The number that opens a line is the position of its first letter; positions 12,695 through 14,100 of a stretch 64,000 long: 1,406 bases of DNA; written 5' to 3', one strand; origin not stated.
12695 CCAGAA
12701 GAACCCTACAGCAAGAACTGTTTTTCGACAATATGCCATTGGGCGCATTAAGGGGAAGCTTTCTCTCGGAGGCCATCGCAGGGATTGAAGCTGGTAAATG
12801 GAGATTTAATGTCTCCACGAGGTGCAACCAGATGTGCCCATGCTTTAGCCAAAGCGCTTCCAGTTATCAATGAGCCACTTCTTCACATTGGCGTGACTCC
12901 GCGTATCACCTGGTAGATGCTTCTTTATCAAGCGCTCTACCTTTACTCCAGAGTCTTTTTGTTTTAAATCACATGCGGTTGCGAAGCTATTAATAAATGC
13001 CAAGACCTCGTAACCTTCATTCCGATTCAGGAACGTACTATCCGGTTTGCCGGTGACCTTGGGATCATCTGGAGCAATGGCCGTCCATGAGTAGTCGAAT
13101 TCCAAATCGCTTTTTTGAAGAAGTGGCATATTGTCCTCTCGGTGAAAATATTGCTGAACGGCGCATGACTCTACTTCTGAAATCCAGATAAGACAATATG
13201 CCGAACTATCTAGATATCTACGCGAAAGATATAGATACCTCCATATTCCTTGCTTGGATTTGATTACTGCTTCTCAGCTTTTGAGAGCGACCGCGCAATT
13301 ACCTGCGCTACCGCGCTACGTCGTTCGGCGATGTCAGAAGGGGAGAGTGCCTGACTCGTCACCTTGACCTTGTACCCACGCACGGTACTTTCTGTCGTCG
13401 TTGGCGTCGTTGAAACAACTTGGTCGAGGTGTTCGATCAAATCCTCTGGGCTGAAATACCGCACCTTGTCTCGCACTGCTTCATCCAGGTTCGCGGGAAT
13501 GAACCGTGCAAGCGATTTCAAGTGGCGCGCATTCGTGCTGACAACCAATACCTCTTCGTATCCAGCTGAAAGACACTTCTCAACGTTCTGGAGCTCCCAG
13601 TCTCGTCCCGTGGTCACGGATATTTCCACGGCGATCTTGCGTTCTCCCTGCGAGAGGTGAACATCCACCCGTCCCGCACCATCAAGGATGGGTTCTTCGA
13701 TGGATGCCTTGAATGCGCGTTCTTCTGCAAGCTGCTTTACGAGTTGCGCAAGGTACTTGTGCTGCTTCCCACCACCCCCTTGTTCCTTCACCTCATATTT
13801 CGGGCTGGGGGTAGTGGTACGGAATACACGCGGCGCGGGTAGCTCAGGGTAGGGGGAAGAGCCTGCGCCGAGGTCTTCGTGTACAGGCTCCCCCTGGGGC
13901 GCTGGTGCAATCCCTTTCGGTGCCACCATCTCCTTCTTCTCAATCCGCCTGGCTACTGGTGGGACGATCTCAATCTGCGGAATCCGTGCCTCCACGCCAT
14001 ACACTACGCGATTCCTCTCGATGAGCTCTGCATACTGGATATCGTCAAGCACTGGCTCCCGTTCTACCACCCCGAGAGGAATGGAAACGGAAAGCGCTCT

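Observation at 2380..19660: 17-kb GC-rich integrative element packed with secreted effectors in an AT-rich small genome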

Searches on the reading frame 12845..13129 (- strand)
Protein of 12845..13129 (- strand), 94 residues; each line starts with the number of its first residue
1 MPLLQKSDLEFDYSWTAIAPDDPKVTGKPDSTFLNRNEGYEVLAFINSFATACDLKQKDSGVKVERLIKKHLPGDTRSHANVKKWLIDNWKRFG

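Call 6: search_protein_families(library=pfam, proteins=[window:12845-13129:-], max_evalue=0.01)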
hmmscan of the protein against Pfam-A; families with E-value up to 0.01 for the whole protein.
window:12845-13129:- (94 aa): 0 families

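Call 40: search_protein_families(library=padloc, proteins=[window:12845-13129:-], max_evalue=0.01)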
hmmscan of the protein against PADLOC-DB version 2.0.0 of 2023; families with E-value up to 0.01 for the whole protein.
window:12845-13129:- (94 aa): 0 families

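Call 70: search_protein_families(library=pfam, proteins=[window:12845-13129:-], max_evalue=1)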
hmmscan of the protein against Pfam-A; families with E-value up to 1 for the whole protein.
window:12845-13129:- (94 aa): 0 families

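Call 85: search_protein_families(library=phrogs, proteins=[window:12845-13129:-], max_evalue=0.001)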
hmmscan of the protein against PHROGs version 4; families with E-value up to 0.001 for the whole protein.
window:12845-13129:- (94 aa): 2 families
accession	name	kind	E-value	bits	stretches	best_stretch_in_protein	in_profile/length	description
phrog_33929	-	unknown function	1.7e-16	61.3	1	1-91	1-93/101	-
phrog_32103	-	unknown function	7.5e-12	46.3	1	16-90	110-185/196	-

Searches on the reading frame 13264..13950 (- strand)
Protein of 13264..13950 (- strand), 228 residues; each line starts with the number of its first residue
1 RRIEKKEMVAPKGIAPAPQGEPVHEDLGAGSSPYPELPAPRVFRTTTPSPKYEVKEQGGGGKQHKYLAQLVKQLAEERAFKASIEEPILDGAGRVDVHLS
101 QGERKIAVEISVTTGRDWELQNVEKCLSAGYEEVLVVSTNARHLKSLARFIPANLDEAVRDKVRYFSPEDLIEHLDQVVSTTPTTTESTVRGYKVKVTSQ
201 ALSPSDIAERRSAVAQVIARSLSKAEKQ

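Call 70: search_protein_families(library=pfam, proteins=[window:13264-13950:-], max_evalue=1)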
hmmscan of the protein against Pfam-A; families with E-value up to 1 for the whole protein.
window:13264-13950:- (228 aa): 1 family
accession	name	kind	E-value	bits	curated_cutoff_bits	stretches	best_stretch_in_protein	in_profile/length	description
PF09593.15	Pathogen_betaC1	-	0.019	15.3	25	1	95-190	14-105/117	Beta-satellite pathogenicity beta C1 protein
